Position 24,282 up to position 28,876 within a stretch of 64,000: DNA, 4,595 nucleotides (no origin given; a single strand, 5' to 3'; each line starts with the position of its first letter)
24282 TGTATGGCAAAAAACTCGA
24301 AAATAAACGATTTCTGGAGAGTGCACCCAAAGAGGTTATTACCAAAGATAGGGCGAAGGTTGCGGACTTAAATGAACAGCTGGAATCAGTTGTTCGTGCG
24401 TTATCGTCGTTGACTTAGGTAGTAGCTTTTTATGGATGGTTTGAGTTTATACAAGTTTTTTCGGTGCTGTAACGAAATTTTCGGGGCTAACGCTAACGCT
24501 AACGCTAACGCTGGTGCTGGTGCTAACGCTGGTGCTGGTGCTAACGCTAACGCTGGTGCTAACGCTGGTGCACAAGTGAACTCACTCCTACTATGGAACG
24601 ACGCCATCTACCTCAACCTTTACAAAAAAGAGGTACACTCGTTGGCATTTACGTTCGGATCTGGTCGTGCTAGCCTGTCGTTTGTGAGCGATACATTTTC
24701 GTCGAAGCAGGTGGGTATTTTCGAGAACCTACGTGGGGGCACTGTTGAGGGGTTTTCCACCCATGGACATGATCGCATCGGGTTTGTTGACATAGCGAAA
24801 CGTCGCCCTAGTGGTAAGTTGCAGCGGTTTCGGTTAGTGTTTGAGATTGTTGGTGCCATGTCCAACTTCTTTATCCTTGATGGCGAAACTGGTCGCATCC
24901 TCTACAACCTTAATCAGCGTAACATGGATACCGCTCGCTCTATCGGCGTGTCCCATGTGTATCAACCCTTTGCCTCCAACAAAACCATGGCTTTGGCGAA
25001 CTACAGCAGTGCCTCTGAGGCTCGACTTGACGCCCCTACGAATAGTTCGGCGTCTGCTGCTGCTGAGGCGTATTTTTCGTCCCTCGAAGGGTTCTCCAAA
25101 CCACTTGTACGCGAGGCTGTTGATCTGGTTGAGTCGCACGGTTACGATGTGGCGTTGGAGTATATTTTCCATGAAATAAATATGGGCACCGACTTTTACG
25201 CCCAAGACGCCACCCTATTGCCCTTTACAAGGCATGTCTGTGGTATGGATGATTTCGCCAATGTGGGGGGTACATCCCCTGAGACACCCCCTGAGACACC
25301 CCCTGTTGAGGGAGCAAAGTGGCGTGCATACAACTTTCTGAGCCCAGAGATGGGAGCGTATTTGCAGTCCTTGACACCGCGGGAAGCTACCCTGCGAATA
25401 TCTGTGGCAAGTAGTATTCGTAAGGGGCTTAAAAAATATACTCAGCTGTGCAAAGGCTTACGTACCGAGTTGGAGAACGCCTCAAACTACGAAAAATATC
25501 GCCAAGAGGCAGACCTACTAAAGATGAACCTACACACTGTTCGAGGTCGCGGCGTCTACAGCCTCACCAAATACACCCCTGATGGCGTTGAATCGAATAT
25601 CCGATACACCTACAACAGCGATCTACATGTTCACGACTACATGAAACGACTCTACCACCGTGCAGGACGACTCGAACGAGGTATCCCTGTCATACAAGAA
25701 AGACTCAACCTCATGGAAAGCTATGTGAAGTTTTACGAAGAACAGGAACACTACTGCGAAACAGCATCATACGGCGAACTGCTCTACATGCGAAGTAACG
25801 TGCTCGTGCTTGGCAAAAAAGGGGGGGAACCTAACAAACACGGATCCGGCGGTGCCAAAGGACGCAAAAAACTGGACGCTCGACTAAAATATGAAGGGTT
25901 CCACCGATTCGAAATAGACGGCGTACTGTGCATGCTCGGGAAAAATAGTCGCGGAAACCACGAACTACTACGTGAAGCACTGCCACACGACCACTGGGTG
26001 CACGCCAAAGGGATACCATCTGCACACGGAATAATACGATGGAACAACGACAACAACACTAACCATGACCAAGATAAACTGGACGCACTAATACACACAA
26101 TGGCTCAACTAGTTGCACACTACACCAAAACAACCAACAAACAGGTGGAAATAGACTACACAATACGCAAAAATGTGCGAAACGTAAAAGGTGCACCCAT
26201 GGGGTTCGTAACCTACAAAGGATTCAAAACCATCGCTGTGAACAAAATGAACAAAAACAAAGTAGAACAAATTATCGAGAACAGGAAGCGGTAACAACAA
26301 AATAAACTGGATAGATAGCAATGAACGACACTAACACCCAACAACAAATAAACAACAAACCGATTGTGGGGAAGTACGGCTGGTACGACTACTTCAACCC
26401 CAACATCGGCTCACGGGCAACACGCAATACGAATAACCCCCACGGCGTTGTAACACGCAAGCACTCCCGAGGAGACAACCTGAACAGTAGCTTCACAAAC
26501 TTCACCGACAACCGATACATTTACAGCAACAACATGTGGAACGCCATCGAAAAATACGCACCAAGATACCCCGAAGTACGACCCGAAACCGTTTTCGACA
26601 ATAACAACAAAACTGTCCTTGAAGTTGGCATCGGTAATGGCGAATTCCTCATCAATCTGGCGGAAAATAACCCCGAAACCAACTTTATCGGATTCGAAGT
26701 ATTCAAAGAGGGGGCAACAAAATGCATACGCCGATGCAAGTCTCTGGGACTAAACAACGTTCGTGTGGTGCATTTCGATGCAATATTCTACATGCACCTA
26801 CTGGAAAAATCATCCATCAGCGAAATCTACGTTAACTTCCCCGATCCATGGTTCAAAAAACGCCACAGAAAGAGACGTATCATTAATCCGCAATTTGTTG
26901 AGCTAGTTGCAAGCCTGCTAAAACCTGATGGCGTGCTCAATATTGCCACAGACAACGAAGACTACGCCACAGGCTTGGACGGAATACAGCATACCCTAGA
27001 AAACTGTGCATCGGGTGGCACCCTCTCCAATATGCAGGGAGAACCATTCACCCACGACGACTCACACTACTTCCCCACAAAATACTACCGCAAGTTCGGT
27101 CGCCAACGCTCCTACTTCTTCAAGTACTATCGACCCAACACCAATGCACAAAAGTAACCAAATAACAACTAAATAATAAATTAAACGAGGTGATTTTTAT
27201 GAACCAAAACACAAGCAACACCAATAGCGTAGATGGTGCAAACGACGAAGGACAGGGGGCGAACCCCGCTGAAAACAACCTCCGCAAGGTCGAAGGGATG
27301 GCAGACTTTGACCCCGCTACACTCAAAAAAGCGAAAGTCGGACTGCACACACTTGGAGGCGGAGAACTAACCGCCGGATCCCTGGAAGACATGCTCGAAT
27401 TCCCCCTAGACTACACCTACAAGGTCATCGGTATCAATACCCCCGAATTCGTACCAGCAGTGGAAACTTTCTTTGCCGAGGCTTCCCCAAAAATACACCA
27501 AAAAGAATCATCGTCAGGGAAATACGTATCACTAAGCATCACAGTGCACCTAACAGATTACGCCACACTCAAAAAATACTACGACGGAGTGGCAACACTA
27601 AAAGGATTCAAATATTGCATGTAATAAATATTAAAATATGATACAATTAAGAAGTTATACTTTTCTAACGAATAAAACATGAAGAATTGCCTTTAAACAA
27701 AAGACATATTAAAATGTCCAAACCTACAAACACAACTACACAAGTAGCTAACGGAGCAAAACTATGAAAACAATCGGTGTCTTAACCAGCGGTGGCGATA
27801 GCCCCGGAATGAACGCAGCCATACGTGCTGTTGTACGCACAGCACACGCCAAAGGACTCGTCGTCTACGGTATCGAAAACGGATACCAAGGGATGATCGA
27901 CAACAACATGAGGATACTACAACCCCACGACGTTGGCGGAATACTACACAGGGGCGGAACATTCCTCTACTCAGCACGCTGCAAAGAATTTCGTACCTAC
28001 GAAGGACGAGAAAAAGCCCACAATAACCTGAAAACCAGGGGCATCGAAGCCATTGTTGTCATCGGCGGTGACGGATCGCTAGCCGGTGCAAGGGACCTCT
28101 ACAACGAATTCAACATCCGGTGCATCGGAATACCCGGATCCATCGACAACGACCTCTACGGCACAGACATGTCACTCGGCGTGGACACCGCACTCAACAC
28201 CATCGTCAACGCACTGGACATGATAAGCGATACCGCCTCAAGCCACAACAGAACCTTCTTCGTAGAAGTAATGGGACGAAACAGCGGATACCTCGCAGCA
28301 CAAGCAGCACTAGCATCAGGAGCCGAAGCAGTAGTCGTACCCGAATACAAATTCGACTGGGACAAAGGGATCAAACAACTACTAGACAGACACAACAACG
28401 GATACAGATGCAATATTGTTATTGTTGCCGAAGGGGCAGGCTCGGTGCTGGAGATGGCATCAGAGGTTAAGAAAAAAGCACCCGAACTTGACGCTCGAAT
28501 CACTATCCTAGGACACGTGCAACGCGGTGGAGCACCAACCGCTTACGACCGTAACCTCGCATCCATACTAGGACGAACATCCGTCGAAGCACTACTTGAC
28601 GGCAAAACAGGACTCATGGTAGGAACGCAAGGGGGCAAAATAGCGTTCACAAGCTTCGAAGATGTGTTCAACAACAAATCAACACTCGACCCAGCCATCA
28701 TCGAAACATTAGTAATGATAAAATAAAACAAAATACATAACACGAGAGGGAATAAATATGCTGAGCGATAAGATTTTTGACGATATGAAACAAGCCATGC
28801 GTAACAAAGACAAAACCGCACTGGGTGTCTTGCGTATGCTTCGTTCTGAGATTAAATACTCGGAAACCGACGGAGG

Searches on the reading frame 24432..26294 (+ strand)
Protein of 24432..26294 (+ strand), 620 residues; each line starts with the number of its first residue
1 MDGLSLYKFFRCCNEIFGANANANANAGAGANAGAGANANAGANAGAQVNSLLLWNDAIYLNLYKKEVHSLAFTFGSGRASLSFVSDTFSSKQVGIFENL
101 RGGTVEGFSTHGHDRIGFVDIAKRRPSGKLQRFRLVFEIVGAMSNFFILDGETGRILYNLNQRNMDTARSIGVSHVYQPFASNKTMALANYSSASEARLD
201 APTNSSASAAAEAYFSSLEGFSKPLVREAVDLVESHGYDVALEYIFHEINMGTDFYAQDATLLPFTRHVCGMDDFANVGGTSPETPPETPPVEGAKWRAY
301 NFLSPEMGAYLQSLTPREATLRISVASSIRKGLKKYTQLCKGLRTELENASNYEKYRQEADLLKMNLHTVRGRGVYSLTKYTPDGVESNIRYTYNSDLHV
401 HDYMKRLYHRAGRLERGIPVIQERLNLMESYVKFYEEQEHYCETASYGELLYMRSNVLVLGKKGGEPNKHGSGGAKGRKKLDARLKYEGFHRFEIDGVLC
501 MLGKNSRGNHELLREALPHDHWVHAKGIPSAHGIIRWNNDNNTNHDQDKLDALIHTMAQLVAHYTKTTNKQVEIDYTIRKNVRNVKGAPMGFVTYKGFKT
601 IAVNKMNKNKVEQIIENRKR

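Call 47: search_protein_families(library=pfam, proteins=[window:24432-26294:+], max_evalue=0.00001)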
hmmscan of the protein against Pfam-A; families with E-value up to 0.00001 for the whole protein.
window:24432-26294:+ (620 aa): 2 families
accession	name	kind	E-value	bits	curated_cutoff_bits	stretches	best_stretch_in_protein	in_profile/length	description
PF05833.16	NFACT_N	-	1.4e-22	80.6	31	2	99-234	79-214/456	NFACT N-terminal and middle domains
PF05670.18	NFACT-R_1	-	5.7e-08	33.7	29.8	1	494-587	7-98/112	NFACT protein RNA binding domain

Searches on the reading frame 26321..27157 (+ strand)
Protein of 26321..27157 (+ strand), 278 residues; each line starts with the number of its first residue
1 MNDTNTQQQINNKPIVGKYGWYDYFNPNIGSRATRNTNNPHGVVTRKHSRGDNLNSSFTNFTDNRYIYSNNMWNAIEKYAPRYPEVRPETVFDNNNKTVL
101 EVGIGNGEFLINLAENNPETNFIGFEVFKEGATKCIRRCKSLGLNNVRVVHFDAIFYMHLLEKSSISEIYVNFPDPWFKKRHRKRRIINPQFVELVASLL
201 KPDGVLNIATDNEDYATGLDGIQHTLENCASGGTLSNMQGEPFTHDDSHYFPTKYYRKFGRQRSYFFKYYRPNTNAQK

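Call 47: search_protein_families(library=pfam, proteins=[window:26321-27157:+], max_evalue=0.00001)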
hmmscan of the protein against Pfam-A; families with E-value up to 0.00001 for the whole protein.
window:26321-27157:+ (278 aa): 2 families
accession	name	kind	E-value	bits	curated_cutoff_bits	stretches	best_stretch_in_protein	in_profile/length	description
PF02390.23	Methyltransf_4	-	1.1e-43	149.1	24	1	96-263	2-167/173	Putative methyltransferase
PF13847.12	Methyltransf_31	-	1.6e-07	31.6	27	1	94-212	2-113/145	Methyltransferase domain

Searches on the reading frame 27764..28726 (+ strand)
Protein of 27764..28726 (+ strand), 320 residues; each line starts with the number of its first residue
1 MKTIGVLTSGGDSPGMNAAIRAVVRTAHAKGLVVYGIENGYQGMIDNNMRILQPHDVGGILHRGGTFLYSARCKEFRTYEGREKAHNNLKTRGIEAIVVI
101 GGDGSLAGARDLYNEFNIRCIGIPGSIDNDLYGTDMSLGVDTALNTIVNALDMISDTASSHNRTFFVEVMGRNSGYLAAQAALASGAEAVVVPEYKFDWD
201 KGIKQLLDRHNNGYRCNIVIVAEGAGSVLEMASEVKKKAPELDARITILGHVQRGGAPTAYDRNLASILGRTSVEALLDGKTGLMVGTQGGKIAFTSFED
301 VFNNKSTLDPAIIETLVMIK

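Call 47: search_protein_families(library=pfam, proteins=[window:27764-28726:+], max_evalue=0.00001)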
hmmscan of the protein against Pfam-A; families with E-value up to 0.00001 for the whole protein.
window:27764-28726:+ (320 aa): 1 family
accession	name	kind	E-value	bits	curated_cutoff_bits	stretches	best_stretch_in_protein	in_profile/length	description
PF00365.25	PFK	-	1.4e-106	356.4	30.9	1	4-277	2-277/277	Phosphofructokinase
